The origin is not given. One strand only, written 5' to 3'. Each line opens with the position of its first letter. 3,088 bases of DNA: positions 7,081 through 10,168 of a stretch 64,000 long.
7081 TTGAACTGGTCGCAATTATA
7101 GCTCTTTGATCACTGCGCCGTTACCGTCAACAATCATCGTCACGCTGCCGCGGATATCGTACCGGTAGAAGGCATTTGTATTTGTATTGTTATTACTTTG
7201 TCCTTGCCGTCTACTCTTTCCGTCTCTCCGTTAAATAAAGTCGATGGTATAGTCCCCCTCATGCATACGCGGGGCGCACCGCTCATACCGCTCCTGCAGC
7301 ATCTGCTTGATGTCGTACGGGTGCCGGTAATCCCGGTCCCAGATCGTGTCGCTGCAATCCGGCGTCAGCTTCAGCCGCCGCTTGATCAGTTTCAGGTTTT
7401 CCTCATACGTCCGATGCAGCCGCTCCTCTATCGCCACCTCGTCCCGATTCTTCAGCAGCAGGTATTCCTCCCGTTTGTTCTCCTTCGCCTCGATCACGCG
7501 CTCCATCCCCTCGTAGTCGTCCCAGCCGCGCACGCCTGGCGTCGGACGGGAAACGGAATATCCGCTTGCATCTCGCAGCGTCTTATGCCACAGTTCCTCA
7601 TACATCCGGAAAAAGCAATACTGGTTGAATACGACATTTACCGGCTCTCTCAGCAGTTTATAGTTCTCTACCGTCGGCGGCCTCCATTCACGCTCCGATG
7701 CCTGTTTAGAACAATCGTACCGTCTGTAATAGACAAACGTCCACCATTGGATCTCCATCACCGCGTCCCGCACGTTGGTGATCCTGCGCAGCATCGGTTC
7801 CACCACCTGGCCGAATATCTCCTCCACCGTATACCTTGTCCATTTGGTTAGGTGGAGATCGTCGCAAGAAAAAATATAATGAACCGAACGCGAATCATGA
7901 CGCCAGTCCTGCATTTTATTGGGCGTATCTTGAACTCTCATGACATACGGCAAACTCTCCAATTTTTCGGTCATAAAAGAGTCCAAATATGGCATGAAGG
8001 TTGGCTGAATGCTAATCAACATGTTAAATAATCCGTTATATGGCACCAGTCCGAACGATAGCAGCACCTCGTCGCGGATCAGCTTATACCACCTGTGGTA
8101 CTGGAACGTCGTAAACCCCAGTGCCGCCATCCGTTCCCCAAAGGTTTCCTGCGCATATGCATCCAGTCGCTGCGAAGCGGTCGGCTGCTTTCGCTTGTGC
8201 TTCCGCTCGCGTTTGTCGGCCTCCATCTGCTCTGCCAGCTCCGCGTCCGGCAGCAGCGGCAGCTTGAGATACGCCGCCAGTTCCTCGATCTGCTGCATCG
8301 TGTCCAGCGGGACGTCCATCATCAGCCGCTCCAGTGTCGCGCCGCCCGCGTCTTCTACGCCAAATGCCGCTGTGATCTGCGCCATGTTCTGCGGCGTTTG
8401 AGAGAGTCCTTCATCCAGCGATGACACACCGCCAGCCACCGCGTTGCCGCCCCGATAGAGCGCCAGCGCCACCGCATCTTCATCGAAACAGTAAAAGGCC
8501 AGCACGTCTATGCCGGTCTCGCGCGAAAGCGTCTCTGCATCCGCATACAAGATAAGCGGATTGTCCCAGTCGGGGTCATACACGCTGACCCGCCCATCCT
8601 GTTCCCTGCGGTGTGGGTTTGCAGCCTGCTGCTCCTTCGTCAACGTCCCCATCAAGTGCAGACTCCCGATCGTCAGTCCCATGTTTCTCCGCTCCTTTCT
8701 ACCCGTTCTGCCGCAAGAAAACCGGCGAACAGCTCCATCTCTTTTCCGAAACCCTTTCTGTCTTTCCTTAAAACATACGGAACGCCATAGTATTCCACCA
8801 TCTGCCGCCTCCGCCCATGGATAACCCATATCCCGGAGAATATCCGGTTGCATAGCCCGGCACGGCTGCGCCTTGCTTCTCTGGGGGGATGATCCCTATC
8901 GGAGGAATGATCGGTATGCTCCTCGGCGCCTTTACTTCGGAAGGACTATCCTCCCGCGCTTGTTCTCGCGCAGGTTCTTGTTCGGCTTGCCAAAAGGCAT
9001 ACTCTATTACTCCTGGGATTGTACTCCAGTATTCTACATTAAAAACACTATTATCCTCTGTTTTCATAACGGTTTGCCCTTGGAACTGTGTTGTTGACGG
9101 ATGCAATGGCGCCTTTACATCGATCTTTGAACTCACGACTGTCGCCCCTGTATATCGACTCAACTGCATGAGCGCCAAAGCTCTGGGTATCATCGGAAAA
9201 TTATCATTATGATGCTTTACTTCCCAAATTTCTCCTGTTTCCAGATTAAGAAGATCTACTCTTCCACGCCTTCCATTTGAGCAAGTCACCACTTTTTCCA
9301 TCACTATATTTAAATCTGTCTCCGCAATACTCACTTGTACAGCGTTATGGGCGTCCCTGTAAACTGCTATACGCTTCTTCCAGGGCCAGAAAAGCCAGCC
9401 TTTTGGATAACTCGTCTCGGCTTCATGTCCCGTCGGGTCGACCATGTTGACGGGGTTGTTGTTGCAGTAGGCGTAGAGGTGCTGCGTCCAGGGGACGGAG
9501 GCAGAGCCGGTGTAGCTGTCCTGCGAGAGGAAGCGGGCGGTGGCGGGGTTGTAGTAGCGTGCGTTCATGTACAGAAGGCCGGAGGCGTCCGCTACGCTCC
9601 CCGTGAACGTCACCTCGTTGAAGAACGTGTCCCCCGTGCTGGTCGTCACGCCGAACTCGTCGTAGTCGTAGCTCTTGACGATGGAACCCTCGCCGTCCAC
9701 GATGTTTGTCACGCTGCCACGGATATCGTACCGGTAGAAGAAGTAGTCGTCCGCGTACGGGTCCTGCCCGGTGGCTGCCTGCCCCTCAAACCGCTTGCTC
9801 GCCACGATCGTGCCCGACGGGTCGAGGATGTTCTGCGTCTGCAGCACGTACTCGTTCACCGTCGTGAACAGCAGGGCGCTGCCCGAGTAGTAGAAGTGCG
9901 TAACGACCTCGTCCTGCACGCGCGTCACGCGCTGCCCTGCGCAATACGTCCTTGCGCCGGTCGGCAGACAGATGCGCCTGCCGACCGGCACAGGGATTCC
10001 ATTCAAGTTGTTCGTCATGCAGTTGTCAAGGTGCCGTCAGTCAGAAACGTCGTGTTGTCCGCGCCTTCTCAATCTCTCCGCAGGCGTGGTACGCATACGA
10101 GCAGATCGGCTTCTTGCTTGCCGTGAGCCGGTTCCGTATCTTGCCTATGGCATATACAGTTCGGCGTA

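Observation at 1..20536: Two tandem WapA-like RHS toxin loci with orphan and decayed cassettes form a 20-kb polymorphic-toxin island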

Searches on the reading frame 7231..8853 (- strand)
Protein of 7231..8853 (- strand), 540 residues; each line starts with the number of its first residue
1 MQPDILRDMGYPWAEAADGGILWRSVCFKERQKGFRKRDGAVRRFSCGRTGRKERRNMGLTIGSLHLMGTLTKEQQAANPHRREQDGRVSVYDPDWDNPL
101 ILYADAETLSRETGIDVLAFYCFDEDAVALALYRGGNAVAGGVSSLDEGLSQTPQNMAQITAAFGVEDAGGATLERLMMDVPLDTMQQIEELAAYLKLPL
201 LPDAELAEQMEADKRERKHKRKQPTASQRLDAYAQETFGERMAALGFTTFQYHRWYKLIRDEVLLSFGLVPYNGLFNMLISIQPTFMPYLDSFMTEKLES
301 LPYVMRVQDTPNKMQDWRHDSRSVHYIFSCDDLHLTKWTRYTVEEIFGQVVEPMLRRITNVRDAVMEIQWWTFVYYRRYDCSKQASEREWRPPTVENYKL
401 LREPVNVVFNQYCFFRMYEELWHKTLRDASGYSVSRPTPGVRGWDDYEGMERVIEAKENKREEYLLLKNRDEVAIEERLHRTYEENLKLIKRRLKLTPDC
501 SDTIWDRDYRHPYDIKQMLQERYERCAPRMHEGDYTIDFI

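Call 5: search_protein_families(library=pfam, proteins=[window:7231-8853:-], max_evalue=0.01)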
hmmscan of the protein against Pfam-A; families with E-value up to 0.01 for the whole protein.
window:7231-8853:- (540 aa): 0 families

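Call 6: search_protein_families(library=ncbifam, proteins=[window:7231-8853:-], max_evalue=0.01)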
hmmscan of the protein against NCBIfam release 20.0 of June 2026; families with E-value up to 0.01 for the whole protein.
window:7231-8853:- (540 aa): 0 families

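Call 16: search_protein_families(library=pfam, proteins=[window:7231-8682:-], max_evalue=5)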
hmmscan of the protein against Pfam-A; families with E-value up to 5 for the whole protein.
window:7231-8682:- (483 aa): 2 families
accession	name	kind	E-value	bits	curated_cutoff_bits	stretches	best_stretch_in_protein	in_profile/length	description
PF11349.13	DUF3151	-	0.16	12.5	28.4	1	144-216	8-83/127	Protein of unknown function (DUF3151)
PF24072.1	T7_gp14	-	0.48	10.7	27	1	94-130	72-108/187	T7 virus internal virion protein gp14 family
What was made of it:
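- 7231..8682 (-): 483-aa partner gene with no signal peptide. It is the candidate cytoplasmic immunity protein for the orphan tip. It has no Pfam or NCBIfam hit (calls 5, 6, 16).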

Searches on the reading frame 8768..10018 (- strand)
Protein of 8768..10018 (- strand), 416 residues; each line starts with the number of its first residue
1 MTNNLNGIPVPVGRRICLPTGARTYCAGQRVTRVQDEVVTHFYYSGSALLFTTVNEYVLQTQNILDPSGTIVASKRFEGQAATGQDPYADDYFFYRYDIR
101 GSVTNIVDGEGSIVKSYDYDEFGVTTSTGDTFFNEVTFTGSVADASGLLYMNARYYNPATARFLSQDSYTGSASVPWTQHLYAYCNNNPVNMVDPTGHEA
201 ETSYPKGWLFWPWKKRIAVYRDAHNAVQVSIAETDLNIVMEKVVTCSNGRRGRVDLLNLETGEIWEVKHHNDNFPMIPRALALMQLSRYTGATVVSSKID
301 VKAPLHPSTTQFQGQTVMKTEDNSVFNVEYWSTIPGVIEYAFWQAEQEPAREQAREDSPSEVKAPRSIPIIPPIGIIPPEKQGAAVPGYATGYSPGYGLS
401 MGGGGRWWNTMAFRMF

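Call 5: search_protein_families(library=pfam, proteins=[window:8768-10018:-], max_evalue=0.01)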
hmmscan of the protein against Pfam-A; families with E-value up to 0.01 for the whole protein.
window:8768-10018:- (416 aa): 1 family
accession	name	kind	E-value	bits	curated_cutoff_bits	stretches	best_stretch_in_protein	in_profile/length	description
PF06184.17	Potex_coat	-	0.005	16.9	25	1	115-187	33-104/153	Potexvirus coat protein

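Call 6: search_protein_families(library=ncbifam, proteins=[window:8768-10018:-], max_evalue=0.01)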
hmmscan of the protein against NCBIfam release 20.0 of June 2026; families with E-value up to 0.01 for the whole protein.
window:8768-10018:- (416 aa): 2 families
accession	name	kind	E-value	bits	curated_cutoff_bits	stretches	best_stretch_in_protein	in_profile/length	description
TIGR03696.1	Rhs_assc_core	domain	3.5e-21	75.5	32.5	1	119-198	1-76/76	RHS repeat-associated core domain-containing protein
NF041261.1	RHS_core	equivalog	1e-06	26.9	2000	1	92-197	1157-1260/1261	RHS element core protein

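Call 13: find_encoding_contigs(protein=window:8768-10018:-, flank=10000, max_places=8)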
Protein window:8768-10018:- (416 aa): 8 contigs read that carry it; 8 places shown.
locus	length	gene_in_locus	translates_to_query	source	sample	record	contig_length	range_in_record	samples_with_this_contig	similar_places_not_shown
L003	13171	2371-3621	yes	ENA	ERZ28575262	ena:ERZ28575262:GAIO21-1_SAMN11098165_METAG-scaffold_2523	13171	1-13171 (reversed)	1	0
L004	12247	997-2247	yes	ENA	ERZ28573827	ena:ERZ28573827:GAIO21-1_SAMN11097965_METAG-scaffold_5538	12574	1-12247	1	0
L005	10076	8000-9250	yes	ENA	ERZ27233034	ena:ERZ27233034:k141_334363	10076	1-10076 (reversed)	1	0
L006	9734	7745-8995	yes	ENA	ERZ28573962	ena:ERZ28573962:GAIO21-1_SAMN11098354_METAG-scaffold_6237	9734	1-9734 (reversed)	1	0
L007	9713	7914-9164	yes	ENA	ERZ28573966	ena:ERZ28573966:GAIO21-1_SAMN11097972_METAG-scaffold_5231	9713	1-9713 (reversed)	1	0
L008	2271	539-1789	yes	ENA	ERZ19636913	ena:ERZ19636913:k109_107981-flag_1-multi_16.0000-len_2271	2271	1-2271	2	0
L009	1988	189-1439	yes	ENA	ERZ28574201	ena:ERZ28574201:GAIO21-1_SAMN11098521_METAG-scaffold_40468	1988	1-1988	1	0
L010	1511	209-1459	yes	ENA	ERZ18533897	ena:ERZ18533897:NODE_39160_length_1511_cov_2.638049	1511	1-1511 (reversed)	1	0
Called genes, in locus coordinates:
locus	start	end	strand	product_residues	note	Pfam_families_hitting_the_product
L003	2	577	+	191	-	?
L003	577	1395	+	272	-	-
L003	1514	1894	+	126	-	-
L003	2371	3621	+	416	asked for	PF25023:TEN_YD-shell (weak)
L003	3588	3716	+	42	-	-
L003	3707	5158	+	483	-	-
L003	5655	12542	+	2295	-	PF24517:CBM96, PF20148:DUF6531, PF05593:RHS_repeat, PF25023:TEN_YD-shell, PF07591:PT-HINT, PF13403:Hint_2 (faint)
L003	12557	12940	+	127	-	-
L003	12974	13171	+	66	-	?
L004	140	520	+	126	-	-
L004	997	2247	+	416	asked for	PF25023:TEN_YD-shell (weak)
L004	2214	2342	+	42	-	-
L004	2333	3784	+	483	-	-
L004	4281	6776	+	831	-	-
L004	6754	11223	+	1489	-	PF05593:RHS_repeat, PF25023:TEN_YD-shell, PF07591:PT-HINT, PF13403:Hint_2 (faint)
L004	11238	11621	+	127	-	-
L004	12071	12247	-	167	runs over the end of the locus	?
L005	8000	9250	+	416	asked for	PF25023:TEN_YD-shell (weak)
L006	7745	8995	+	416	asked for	PF25023:TEN_YD-shell (weak)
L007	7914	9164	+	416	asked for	PF25023:TEN_YD-shell (weak)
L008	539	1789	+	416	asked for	PF25023:TEN_YD-shell (weak)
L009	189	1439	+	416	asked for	PF25023:TEN_YD-shell (weak)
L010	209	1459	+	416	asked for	PF25023:TEN_YD-shell (weak)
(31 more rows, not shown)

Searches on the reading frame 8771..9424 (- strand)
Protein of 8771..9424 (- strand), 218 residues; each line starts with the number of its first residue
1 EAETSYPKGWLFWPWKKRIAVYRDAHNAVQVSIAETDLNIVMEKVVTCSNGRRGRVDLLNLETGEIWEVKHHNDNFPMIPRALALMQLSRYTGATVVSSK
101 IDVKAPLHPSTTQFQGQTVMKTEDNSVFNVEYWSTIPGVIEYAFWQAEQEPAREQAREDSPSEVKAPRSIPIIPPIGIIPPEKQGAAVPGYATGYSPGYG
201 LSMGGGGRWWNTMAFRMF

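Call 16: search_protein_families(library=pfam, proteins=[window:8771-9424:-], max_evalue=5)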
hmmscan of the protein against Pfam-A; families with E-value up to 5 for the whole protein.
seq(218 aa): 0 families

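Call 33: find_homologous_proteins(query=window:8771-9424:-, max_evalue=0.001)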
Query seq(218 aa) (218 aa): 4 proteins with E <= 0.001 among 186 candidates.
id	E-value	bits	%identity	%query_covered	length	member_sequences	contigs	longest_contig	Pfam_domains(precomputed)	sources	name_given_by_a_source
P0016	4.4e-95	336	69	100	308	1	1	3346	-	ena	-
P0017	7.8e-80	286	61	100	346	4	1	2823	PF25023.2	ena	-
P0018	1.1e-69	252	64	83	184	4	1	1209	-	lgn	-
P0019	4.0e-52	195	65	62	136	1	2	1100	-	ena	-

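Call 42: predict_structure(alignment_id=A1)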
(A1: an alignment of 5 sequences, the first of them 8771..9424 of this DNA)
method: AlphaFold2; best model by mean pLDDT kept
length: 218 residues; sequences in the alignment: 5
mean_pLDDT: 34.1   pTM: 0.24
mean pLDDT of the five models: 34.1, 31.7, 30.2, 28.4, 27.3
residues with pLDDT >= 90: 0; 70-90: 0; 50-70: 6; < 50: 212
segments of 3 or more residues with pLDDT < 50: 1-114, 118-130, 134-218
pLDDT, mean of each block of 10 residues (from residue 1): 27 36 36 32 33 34 32 29 31 29 35 47 45 47 43 37 36 33 31 26 25 25
secondary structure, 60 per line:
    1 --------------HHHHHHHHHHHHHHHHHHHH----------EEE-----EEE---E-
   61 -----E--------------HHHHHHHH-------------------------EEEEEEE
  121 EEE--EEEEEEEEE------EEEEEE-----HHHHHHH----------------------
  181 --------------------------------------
elements in order: H15-34 E45-47 E53-55 H81-88 E114-123 E126-134 E141-146 H152-158
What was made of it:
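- Tried and rejected: AF2 of the orphan tip with a 5-sequence alignment failed (pLDDT 34, call 42).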

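Call 48: find_encoding_contigs(protein=P0017, flank=6000, max_places=4)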
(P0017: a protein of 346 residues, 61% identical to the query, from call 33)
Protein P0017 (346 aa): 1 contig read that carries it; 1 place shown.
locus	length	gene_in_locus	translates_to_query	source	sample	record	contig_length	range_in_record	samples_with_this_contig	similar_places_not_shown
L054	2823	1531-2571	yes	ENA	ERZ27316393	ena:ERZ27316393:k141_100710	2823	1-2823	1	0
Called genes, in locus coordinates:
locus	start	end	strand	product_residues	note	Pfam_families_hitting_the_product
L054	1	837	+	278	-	?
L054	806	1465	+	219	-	-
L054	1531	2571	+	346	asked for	PF25023:TEN_YD-shell (weak)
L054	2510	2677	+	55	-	-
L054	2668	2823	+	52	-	?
